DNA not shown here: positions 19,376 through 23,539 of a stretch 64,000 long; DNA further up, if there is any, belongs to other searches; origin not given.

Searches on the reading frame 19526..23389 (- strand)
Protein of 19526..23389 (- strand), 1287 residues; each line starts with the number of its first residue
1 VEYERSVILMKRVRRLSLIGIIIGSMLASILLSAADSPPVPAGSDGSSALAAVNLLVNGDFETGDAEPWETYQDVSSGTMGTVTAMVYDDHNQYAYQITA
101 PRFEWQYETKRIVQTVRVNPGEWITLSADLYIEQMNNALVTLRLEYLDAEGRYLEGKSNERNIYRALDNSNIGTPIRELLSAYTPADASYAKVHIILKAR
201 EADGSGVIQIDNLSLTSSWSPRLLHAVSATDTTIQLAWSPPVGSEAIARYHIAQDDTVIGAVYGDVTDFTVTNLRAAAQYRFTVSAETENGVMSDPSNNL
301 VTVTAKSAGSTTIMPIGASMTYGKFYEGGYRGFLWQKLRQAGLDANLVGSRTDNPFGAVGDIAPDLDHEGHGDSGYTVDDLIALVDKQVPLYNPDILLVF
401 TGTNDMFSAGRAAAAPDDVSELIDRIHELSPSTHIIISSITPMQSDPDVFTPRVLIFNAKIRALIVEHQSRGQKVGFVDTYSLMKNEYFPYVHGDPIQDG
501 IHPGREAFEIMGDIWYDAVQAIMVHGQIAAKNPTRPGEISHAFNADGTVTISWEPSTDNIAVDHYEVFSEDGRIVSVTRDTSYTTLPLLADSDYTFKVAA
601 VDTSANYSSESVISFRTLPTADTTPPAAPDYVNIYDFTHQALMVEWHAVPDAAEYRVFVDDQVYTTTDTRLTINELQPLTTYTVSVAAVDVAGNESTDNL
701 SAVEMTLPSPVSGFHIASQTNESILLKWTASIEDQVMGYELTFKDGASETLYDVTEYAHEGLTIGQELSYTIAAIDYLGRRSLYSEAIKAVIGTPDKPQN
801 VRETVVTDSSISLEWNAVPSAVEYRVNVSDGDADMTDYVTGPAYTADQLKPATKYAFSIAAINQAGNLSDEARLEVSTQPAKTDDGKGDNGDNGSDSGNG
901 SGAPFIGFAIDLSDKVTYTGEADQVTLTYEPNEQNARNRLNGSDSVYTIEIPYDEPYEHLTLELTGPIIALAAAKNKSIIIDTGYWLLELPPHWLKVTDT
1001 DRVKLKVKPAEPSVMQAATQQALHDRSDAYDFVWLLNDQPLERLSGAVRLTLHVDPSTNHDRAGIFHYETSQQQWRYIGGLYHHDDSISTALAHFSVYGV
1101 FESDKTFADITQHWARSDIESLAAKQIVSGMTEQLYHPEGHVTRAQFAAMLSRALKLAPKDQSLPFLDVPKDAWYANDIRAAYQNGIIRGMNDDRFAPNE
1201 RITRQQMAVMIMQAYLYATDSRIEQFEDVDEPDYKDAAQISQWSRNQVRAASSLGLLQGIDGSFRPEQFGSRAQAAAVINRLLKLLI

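Call 7: search_protein_families(library=pfam, proteins=[window:19526-23389:-])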
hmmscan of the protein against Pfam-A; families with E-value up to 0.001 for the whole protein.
window:19526-23389:- (1287 aa): 9 families
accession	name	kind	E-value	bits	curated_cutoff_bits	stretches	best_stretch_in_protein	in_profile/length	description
PF00041.27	fn3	-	1.7e-42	144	25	5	221-301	3-82/84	Fibronectin type III domain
PF00395.25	SLH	-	2e-32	111.3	20.8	3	1165-1208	1-44/44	S-layer homology domain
PF13472.12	Lipase_GDSL_2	-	1.8e-14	55.1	32.9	1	316-506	2-174/178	GDSL-like Lipase/Acylhydrolase family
PF25059.1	FN3_DSCAM-DSCAML_C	-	1.7e-09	38.4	39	0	822-879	25-80/89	DSCAM/DSCAML C-terminal Fn3-like domain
PF00657.28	Lipase_GDSL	-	5.1e-09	37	23.6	1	313-513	1-206/208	GDSL-like Lipase/Acylhydrolase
PF10179.15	NDNF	-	1.3e-07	32.2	27.3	0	665-702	85-122/127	Neuron-derived neurotrophic factor, first Fn(III) domain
PF02018.23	CBM_4_9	-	9.7e-06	26.4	25.9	0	54-155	2-97/136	Carbohydrate binding domain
PF24421.1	Ig_J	-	0.0001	22.8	29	0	822-879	41-102/104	Tip attachment protein J, Ig-like domain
PF16656.11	Pur_ac_phosph_N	-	0.00072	20.5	30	0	230-295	11-87/93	Purple acid Phosphatase, N-terminal domain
